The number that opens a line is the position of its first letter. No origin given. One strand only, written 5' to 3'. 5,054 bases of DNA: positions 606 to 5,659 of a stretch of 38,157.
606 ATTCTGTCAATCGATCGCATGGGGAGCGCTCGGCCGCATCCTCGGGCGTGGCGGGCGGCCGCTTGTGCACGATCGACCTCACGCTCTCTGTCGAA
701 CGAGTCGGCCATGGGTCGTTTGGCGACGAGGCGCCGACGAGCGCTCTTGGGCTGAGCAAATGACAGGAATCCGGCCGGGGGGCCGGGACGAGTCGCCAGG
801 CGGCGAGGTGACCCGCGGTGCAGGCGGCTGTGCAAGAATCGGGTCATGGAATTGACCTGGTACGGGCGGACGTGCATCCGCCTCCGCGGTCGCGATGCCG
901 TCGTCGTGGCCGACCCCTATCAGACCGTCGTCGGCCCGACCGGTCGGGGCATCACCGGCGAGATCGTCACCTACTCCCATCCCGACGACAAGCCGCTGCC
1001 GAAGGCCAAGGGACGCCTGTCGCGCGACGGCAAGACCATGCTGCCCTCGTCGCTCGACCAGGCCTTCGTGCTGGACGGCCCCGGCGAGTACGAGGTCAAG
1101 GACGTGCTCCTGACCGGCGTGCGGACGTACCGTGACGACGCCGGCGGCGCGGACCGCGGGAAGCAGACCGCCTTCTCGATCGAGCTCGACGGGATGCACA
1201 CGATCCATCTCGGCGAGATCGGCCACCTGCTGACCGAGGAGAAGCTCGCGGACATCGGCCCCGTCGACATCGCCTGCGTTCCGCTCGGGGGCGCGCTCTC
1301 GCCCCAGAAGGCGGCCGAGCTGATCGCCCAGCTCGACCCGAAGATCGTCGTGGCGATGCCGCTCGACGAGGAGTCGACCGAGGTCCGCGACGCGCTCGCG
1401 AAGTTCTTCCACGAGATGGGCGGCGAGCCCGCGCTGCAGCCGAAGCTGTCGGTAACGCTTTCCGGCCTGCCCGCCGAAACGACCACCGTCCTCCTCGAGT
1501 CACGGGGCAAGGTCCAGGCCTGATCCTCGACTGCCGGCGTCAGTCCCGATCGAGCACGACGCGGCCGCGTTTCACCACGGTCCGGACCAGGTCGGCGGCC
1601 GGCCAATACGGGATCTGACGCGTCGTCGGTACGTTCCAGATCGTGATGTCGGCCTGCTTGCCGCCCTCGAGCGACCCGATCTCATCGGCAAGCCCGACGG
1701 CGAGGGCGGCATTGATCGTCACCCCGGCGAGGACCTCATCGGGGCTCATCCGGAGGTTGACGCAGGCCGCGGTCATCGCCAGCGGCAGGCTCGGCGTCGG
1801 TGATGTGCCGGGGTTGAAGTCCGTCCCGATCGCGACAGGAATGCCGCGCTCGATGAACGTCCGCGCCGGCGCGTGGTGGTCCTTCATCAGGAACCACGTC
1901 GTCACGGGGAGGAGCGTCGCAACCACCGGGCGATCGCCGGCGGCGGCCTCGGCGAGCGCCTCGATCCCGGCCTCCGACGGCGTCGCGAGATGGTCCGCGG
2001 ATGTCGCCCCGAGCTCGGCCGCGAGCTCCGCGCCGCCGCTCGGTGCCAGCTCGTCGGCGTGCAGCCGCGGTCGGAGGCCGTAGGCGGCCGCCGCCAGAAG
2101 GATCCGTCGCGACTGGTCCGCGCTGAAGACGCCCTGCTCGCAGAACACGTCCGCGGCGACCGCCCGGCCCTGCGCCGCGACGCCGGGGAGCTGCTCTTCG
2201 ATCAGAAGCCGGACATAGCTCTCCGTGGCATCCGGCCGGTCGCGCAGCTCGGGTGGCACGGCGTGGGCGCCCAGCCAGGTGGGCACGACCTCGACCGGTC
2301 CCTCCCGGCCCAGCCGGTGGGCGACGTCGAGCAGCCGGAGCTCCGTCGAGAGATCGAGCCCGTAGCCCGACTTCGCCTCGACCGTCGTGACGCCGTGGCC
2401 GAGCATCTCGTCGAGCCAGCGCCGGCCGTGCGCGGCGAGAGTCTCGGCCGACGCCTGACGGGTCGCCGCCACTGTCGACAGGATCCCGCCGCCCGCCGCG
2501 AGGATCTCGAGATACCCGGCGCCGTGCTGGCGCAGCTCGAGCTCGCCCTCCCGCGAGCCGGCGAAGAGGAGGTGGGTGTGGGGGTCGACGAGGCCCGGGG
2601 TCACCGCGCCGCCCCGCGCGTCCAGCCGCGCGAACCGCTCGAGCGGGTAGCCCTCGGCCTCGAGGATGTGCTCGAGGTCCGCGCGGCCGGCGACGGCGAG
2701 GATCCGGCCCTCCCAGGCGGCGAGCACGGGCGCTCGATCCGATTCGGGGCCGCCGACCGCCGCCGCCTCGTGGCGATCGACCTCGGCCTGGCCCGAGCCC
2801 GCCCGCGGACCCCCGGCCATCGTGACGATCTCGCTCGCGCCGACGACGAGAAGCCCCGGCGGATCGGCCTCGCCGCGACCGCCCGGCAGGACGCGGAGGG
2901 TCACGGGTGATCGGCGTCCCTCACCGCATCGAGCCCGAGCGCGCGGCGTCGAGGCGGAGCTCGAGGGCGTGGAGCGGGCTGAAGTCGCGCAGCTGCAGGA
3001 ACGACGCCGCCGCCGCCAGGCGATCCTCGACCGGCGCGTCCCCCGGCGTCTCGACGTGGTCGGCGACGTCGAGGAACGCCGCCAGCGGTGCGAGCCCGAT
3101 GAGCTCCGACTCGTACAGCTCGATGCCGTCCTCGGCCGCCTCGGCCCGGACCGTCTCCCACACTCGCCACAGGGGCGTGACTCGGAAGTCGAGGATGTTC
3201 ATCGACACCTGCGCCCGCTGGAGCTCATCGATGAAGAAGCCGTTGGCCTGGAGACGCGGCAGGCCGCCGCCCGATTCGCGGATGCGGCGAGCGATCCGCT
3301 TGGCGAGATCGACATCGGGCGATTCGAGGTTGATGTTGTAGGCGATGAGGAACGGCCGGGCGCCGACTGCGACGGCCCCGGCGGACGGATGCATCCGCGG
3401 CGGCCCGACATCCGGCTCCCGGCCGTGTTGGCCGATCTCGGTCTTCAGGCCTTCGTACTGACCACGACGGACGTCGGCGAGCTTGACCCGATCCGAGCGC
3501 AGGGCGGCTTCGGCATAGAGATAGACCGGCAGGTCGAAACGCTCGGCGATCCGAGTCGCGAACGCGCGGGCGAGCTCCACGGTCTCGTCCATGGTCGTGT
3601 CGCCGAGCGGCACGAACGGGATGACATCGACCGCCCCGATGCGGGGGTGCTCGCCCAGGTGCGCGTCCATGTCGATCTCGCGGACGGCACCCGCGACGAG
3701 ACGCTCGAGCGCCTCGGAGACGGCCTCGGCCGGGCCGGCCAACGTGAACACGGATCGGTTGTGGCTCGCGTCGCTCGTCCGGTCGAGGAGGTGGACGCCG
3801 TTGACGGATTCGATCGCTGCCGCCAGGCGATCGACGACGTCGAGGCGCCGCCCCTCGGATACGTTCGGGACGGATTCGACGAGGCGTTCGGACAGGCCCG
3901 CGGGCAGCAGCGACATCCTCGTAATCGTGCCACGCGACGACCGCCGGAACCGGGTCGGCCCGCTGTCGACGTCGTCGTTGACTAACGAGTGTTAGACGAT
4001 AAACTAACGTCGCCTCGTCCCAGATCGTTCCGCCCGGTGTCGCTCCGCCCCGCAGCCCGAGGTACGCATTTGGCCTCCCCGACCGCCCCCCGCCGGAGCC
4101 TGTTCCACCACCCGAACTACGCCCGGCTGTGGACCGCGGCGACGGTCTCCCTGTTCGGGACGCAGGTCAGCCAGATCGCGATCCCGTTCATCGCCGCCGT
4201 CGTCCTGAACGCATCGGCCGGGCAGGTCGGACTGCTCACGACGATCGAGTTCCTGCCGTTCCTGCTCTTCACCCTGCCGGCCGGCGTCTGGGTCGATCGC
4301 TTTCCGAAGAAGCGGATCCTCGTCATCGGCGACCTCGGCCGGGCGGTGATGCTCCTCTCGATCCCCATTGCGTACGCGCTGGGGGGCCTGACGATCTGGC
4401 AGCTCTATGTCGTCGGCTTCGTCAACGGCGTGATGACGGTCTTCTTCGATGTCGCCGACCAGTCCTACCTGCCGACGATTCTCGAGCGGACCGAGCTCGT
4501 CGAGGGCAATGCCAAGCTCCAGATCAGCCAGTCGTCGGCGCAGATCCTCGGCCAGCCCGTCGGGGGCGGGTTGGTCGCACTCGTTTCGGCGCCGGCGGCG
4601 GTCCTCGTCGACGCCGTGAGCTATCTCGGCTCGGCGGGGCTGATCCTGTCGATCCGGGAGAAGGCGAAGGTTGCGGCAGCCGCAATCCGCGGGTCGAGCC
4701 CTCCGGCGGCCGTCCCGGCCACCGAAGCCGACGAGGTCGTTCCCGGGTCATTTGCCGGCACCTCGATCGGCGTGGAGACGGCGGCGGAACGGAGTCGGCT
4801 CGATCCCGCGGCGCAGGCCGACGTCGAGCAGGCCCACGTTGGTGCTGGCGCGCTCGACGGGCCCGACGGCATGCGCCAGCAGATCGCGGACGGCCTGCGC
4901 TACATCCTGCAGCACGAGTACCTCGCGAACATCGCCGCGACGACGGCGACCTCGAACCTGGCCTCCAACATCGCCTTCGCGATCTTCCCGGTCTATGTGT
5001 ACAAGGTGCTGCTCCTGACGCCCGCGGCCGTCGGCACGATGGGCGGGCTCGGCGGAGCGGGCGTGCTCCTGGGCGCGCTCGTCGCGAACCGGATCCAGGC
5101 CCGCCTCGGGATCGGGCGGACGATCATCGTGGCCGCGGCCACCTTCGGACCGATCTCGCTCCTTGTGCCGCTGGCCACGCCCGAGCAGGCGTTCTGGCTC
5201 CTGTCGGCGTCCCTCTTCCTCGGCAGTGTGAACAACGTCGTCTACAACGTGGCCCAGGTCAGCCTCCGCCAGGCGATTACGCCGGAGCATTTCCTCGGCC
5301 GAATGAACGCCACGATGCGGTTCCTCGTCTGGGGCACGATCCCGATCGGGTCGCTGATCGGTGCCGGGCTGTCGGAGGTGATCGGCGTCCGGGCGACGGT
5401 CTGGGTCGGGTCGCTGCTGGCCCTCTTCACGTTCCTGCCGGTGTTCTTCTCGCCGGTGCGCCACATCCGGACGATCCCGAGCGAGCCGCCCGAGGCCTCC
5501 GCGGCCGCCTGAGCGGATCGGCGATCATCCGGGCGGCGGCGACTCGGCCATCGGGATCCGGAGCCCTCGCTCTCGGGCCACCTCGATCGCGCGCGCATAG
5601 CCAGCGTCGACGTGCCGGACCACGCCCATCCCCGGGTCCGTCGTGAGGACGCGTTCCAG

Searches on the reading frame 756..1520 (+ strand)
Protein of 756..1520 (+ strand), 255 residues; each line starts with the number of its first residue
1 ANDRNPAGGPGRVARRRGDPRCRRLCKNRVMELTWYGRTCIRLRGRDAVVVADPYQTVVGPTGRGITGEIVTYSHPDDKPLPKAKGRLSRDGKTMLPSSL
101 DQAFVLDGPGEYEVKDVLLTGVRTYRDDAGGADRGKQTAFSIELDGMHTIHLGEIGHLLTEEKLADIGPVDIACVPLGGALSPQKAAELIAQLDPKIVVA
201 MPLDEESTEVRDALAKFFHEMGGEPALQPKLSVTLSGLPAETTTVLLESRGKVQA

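Call 37: search_protein_families(library=pfam, proteins=[window:756-1520:+], max_evalue=0.0001)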
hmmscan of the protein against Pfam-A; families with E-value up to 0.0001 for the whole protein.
window:756-1520:+ (255 aa): 1 family
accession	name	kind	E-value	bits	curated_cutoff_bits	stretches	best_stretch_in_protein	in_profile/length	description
PF13483.12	Lactamase_B_3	-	3.4e-30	105.6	24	1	32-201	1-159/160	Beta-lactamase superfamily domain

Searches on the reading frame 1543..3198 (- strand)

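Call 37: search_protein_families(library=pfam, proteins=[window:1543-3198:-], max_evalue=0.0001)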
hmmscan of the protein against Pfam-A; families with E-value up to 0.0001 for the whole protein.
window:1543-3198:- (552 aa): 2 families
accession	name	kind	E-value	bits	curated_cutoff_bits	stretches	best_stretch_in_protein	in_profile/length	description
PF01979.26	Amidohydro_1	-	9.9e-22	78.1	25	1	199-548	2-345/345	Amidohydrolase family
PF07969.17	Amidohydro_3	-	6.6e-21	75.8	29.7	2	216-548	122-471/472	Amidohydrolase family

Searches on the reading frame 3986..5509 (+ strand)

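Call 37: search_protein_families(library=pfam, proteins=[window:3986-5509:+], max_evalue=0.0001)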
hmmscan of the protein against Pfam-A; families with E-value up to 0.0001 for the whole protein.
window:3986-5509:+ (508 aa): 2 families
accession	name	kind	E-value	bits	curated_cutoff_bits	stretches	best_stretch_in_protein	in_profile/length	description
PF07690.21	MFS_1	-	2.9e-30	105.8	33.4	2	48-233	1-184/347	Major Facilitator Superfamily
PF05977.19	MFS_3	-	3.4e-23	82.3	27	2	40-228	7-194/524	Transmembrane secretion effector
